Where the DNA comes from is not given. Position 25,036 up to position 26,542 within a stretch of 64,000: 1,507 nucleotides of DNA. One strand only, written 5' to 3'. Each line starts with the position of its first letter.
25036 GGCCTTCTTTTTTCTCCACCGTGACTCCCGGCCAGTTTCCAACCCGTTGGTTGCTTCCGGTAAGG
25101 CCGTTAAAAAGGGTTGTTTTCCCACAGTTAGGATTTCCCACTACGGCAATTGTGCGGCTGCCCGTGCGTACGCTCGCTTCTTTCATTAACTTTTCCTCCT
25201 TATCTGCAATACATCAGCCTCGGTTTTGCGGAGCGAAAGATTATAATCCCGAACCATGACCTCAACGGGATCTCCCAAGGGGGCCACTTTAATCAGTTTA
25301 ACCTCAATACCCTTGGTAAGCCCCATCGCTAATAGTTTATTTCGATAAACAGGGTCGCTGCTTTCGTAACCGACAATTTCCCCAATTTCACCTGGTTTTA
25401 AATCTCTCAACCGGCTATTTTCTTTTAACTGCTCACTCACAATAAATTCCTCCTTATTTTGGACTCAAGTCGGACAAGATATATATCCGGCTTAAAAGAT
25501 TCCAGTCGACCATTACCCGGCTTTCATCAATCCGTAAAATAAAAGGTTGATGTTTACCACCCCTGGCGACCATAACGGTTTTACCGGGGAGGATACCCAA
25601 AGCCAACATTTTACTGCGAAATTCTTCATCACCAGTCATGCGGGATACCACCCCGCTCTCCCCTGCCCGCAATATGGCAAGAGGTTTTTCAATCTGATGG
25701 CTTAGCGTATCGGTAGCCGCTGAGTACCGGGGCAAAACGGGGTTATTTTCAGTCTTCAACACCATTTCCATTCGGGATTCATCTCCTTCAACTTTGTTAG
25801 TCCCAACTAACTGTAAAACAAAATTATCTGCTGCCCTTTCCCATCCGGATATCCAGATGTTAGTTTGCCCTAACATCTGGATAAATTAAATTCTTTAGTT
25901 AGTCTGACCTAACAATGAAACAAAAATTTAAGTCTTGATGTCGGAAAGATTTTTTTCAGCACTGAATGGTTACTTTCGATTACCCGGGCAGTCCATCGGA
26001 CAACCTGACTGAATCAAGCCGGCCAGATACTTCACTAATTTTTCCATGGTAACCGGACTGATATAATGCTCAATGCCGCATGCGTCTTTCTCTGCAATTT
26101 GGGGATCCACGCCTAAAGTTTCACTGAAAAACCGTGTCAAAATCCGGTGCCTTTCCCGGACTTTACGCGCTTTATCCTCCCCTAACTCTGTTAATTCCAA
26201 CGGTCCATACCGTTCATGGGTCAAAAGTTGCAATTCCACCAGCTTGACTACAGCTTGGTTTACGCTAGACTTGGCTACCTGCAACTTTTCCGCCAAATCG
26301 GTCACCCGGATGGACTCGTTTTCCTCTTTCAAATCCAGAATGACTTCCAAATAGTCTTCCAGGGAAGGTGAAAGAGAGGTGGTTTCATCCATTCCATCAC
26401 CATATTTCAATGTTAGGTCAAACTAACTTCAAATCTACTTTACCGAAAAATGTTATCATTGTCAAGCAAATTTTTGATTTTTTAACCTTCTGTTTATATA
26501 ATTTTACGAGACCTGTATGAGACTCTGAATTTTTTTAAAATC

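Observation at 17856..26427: Six intergenic copies of GTTAG-N6-CTAAC define a candidate metal-responsive regulon spanning 9 kb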

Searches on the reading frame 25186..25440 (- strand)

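Call 5: search_protein_families(library=pfam, proteins=[window:25186-25440:-])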
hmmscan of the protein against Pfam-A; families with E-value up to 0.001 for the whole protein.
window:25186-25440:- (84 aa): 1 family
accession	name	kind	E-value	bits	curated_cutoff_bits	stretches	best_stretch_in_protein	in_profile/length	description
PF04023.20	FeoA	-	7.3e-20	71.3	23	1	10-81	2-73/74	FeoA domain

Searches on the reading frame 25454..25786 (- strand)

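Call 5: search_protein_families(library=pfam, proteins=[window:25454-25786:-])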
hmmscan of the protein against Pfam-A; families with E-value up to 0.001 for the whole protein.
window:25454-25786:- (110 aa): 1 family
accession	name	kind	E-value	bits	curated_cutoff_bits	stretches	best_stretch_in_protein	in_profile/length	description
PF04023.20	FeoA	-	8.6e-13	48.6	23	1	35-103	2-72/74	FeoA domain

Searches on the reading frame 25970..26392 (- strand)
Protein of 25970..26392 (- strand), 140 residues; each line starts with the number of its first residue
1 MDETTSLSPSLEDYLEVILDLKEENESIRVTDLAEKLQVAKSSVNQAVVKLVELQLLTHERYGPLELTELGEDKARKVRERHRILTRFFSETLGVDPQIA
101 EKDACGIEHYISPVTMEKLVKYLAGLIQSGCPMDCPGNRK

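Call 5: search_protein_families(library=pfam, proteins=[window:25970-26392:-])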
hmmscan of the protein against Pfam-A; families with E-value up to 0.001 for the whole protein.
window:25970-26392:- (140 aa): 5 families
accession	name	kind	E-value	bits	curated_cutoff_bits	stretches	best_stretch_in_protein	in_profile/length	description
PF02742.21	Fe_dep_repr_C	-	2.3e-18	66.4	27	1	68-124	1-57/70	Iron dependent repressor, metal binding and dimerisation domain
PF01325.25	Fe_dep_repress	-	5.5e-14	52.5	26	1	7-63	2-58/60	Iron dependent repressor, N-terminal DNA binding domain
PF12802.13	MarR_2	-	3.3e-05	24.4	27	1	24-61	20-54/61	MarR family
PF01047.28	MarR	-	0.00011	22.4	24.6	1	18-58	8-48/59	MarR family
PF09339.16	HTH_IclR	-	0.00013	22.1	22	1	21-59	12-50/52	IclR helix-turn-helix domain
